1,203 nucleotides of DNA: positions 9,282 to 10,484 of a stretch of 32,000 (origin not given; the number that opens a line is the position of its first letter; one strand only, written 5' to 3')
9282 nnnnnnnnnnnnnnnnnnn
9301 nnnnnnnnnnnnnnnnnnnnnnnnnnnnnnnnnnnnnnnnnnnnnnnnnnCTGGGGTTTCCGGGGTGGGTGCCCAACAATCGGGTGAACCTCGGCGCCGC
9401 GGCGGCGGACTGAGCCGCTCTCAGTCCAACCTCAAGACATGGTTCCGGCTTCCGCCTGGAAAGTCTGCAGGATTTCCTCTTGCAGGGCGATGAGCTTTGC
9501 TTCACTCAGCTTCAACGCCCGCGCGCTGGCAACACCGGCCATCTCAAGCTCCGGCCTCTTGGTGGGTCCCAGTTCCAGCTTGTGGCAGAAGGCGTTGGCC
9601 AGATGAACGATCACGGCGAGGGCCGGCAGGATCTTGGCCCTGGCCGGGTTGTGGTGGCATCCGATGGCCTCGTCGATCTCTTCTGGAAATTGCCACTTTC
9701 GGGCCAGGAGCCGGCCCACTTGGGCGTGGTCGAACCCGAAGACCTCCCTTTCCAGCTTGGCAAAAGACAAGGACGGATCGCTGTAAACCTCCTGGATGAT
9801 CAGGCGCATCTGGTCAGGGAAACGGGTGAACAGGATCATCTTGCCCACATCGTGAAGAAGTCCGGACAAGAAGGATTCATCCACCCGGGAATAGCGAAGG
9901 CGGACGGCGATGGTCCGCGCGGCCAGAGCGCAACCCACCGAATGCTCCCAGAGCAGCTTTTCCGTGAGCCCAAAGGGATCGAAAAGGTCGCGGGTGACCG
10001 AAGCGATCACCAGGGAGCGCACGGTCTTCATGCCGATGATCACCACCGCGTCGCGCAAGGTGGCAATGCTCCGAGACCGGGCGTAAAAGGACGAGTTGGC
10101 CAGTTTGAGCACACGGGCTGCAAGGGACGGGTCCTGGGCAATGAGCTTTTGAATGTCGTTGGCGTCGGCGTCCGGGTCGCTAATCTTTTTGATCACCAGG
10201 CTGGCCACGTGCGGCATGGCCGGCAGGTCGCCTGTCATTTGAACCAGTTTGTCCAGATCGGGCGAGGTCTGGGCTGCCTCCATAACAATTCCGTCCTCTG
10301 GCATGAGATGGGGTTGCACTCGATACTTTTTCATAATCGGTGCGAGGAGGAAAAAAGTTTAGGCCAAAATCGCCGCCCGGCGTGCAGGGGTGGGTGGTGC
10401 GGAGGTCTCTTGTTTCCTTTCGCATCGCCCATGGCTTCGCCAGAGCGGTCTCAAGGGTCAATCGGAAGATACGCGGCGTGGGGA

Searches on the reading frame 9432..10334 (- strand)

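Call 44: search_protein_families(library=ncbifam, proteins=[window:9432-10334:-], max_evalue=0.00001)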
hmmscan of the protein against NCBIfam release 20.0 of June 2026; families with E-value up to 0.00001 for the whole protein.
window:9432-10334:- (300 aa): 1 family
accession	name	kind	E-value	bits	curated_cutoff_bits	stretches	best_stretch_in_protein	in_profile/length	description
TIGR00277.1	HDIG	domain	1.3e-09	37.7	27.6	1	128-229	5-83/84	HDIG domain-containing metalloprotein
